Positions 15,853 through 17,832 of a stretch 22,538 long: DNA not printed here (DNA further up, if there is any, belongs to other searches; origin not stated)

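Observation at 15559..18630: Apparent three-gene operon: EVE domain protein, HEAT-repeat protein and FHA-GGDEF diguanylate cyclase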

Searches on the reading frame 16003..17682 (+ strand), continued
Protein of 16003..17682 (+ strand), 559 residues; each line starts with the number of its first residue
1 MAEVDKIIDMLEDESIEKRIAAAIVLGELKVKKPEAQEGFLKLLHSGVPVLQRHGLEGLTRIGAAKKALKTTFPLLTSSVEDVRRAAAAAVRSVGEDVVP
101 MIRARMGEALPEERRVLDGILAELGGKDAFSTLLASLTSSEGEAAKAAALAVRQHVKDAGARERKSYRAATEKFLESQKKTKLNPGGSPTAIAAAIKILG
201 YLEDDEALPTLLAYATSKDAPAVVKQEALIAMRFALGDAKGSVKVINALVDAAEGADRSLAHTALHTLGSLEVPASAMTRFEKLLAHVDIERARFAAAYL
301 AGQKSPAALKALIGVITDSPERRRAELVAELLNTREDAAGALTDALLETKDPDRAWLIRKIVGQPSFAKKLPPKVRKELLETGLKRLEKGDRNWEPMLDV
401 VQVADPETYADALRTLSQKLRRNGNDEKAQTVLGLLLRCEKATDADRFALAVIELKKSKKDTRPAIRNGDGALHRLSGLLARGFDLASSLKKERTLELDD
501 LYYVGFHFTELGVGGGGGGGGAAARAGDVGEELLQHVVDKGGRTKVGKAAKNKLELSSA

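Call 66: search_protein_families(library=pfam, proteins=[P0498, P0494, P0399, P0364, P0491, P0496, P0506], max_evalue=0.001)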
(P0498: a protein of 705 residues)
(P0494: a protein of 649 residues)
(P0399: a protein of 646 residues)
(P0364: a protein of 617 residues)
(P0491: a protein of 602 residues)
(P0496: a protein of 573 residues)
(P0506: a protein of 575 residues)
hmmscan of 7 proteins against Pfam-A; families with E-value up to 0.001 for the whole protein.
P0498 (705 aa): 1 family
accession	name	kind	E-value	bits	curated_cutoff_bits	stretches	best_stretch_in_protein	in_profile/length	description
PF13646.12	HEAT_2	-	3e-17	63.1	27.7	1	278-355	3-82/88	HEAT repeats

P0494 (649 aa): 3 families
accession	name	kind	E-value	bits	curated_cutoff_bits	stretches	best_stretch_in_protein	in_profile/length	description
PF13646.12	HEAT_2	-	6e-23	81.4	27.7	2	273-356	2-88/88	HEAT repeats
PF02985.28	HEAT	-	8.9e-08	32.1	23.5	0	273-299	3-29/31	HEAT repeat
PF03130.22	HEAT_PBS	-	1.2e-05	25.8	20.9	0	287-311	2-26/27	PBS lyase HEAT-like repeat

P0399 (646 aa): 1 family
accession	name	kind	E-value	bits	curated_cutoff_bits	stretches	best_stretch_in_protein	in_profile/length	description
PF13646.12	HEAT_2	-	2.3e-12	47.5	27.7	2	291-368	16-87/88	HEAT repeats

P0364 (617 aa): 2 families
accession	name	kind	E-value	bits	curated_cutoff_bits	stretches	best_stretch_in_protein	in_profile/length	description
PF13646.12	HEAT_2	-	5.1e-15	56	27.7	2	2-59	30-87/88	HEAT repeats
PF11838.14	ERAP1_C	-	0.00021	21.2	38.2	1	288-393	130-221/318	ERAP1-like C-terminal domain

P0491 (602 aa): 0 families

P0496 (573 aa): 7 families
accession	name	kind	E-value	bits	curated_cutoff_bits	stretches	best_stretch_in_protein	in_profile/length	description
PF13646.12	HEAT_2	-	1.2e-22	80.4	27.7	2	11-89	7-86/88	HEAT repeats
PF13513.12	HEAT_EZ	-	6.9e-09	36.5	27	0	272-296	30-54/55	HEAT-like repeat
PF00514.29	Arm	-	5.4e-07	29.9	20.6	0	34-63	10-39/41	Armadillo/beta-catenin-like repeat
PF02985.28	HEAT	-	4.6e-05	23.7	23.5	0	8-30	5-27/31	HEAT repeat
PF01347.28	Vitellogenin_N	-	6.5e-05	22.1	24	0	169-249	462-542/590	Lipoprotein amino terminal region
PF03130.22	HEAT_PBS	-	0.00016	22.4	20.9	0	113-136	2-25/27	PBS lyase HEAT-like repeat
PF12717.13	Cnd1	-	0.00099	19.6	26.4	0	32-67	54-89/162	non-SMC mitotic condensation complex subunit 1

P0506 (575 aa): 5 families
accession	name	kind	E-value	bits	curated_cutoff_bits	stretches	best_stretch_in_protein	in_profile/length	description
PF13646.12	HEAT_2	-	9.7e-26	90.3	27.7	3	6-90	2-87/88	HEAT repeats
PF03130.22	HEAT_PBS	-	1.5e-10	41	20.9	0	55-77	4-26/27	PBS lyase HEAT-like repeat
PF13513.12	HEAT_EZ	-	8.3e-06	26.6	27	0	271-297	28-54/55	HEAT-like repeat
PF02985.28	HEAT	-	3.9e-05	24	23.5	0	69-95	2-29/31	HEAT repeat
PF00514.29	Arm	-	0.00087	19.7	20.6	0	2-30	11-39/41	Armadillo/beta-catenin-like repeat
